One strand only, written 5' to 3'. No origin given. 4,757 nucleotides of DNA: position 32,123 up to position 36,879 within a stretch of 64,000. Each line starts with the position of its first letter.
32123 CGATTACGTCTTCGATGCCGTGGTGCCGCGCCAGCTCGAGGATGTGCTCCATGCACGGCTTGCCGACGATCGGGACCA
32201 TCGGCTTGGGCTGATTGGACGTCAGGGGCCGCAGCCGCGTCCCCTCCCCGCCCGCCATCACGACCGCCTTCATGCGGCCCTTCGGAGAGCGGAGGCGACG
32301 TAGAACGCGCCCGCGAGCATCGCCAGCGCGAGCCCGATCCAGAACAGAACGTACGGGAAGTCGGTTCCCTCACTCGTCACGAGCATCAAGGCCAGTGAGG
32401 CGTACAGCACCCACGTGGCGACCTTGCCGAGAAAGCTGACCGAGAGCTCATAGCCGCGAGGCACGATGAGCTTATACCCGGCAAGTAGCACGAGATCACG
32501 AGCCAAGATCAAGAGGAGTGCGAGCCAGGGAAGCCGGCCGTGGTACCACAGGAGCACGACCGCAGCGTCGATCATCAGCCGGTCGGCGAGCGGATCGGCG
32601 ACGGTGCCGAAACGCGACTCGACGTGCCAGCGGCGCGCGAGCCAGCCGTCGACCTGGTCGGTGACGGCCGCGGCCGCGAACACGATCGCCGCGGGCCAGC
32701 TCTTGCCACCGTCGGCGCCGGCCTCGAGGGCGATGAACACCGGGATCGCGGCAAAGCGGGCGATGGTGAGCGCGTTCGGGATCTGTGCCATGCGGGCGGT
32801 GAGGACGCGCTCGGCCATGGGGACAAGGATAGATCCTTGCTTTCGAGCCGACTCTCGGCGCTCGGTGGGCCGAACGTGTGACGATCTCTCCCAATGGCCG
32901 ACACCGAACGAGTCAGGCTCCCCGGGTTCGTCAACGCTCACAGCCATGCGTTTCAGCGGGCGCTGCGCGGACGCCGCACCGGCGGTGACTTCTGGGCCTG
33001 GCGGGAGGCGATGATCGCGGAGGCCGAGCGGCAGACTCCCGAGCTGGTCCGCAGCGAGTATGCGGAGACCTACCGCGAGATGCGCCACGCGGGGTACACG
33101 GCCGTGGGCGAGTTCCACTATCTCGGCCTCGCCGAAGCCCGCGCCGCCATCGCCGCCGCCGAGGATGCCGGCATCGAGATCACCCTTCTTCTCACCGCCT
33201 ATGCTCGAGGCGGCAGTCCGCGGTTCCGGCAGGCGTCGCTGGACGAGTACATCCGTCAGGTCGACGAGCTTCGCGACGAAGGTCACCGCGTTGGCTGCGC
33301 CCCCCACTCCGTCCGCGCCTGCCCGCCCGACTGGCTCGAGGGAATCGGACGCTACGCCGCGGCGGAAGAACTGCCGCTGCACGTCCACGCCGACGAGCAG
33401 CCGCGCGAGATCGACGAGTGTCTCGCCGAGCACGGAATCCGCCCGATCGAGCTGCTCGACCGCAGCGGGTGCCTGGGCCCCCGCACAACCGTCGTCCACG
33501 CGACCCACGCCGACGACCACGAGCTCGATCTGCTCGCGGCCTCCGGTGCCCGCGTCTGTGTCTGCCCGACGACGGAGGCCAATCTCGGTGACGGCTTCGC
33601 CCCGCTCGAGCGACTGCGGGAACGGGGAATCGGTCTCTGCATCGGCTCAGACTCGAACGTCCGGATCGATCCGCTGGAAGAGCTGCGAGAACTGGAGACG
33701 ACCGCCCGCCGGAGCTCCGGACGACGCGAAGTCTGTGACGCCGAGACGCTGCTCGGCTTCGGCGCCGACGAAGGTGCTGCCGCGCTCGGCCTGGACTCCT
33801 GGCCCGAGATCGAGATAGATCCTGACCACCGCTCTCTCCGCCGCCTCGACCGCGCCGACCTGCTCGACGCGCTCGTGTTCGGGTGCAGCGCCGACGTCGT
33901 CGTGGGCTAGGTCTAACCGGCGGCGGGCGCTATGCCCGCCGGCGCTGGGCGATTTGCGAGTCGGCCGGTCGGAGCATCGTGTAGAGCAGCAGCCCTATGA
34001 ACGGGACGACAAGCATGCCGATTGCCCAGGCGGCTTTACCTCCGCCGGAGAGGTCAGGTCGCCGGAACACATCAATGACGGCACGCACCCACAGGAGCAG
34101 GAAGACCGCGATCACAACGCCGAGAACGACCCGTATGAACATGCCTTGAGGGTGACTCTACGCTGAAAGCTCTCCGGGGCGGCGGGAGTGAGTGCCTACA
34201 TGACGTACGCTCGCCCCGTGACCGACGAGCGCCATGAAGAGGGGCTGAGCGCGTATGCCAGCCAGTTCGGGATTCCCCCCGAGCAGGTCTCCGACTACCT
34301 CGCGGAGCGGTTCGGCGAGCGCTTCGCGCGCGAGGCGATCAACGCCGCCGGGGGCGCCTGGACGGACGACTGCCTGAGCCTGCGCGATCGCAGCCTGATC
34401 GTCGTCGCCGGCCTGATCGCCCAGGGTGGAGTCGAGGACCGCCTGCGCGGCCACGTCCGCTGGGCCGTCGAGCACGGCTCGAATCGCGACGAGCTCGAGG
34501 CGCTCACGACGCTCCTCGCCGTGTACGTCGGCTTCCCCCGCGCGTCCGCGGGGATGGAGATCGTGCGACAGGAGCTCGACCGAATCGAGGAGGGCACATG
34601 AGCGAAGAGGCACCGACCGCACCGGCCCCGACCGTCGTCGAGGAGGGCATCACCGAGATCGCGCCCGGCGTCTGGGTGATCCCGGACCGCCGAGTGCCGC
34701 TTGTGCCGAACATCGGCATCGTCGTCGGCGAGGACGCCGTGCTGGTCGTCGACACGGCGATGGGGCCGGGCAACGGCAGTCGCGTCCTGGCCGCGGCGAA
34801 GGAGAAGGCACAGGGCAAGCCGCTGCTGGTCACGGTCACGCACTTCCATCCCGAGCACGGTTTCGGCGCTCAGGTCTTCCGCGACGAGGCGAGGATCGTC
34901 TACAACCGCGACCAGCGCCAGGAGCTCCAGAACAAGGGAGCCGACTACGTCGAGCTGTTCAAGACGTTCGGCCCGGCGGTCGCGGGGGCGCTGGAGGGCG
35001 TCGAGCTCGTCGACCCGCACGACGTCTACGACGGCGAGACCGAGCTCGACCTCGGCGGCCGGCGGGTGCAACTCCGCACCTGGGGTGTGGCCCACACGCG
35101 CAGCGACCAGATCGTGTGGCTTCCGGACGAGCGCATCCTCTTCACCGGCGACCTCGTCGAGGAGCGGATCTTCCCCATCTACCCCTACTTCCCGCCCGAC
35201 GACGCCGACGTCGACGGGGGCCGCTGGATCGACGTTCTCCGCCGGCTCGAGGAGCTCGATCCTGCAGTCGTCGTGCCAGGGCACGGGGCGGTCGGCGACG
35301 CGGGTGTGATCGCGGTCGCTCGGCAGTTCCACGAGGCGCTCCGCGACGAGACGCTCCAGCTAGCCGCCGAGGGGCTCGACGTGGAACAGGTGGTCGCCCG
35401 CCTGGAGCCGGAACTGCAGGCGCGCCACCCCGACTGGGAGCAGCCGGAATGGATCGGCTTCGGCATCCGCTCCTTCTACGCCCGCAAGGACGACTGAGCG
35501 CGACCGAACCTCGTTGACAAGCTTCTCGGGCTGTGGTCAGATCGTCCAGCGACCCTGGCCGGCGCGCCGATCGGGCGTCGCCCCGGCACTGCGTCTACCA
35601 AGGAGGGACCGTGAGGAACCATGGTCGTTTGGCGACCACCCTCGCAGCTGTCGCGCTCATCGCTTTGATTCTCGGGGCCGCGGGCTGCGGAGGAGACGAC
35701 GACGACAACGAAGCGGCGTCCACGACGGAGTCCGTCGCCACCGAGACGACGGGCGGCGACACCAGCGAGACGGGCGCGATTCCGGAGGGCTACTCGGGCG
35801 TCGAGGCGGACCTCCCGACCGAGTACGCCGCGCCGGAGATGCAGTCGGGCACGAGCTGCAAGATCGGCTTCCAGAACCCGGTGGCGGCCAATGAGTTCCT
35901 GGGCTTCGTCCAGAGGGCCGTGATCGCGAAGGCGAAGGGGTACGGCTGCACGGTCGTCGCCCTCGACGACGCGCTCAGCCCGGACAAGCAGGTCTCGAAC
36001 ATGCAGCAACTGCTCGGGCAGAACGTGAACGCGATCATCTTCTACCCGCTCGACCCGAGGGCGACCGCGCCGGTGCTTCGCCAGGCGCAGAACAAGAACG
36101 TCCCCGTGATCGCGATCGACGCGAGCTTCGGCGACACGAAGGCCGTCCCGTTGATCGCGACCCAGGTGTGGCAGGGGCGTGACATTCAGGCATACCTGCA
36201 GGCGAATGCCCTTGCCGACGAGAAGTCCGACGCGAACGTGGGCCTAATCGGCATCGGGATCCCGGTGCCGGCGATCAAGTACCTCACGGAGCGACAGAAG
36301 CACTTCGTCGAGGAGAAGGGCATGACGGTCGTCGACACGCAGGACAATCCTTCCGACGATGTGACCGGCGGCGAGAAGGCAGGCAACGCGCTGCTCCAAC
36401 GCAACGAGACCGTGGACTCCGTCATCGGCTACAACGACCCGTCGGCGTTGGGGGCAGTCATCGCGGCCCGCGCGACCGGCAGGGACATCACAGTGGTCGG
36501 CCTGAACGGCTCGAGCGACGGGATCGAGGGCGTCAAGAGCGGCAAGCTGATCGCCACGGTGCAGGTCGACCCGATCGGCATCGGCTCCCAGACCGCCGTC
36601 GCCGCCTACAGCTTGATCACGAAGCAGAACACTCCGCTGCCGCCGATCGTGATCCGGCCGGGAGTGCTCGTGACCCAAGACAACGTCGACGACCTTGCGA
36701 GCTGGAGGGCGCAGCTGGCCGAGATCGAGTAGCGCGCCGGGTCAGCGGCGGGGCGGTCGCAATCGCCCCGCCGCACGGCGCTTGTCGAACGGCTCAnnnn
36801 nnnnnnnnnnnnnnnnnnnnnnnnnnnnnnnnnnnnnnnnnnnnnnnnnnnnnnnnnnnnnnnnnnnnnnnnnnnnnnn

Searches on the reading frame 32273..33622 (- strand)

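Call 60: search_protein_families(library=pfam, proteins=[window:32273-33622:-], max_evalue=0.00001)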
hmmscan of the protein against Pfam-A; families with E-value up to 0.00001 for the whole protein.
window:32273-33622:- (450 aa): 1 family
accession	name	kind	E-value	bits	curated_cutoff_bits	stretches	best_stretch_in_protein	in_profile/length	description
PF01066.26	CDP-OH_P_transf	-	1.5e-32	113.5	22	1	280-435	2-151/152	CDP-alcohol phosphatidyltransferase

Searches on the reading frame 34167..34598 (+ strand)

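Call 60: search_protein_families(library=pfam, proteins=[window:34167-34598:+], max_evalue=0.00001)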
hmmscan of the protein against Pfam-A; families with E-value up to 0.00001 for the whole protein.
window:34167-34598:+ (144 aa): 1 family
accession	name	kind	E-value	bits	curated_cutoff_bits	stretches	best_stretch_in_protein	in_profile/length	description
PF02627.25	CMD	-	3.6e-11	43.3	23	1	60-134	10-83/84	Carboxymuconolactone decarboxylase family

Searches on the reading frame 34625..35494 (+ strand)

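Call 60: search_protein_families(library=pfam, proteins=[window:34625-35494:+], max_evalue=0.00001)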
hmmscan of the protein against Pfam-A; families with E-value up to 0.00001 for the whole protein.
window:34625-35494:+ (290 aa): 1 family
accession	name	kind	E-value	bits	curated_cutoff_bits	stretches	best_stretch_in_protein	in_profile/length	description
PF00753.33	Lactamase_B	-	5e-24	85.8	22.7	1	25-220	3-196/196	Metallo-beta-lactamase superfamily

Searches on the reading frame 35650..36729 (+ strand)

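Call 60: search_protein_families(library=pfam, proteins=[window:35650-36729:+], max_evalue=0.00001)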
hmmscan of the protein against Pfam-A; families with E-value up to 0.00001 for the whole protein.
window:35650-36729:+ (360 aa): 2 families
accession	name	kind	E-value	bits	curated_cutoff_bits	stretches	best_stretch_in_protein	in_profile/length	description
PF13407.12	Peripla_BP_4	-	4.2e-29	102.3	35.1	1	72-326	1-257/258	Periplasmic binding protein domain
PF00532.27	Peripla_BP_1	-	7.6e-12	45.7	22.2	1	94-280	26-207/281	Periplasmic binding proteins and sugar binding domain of LacI family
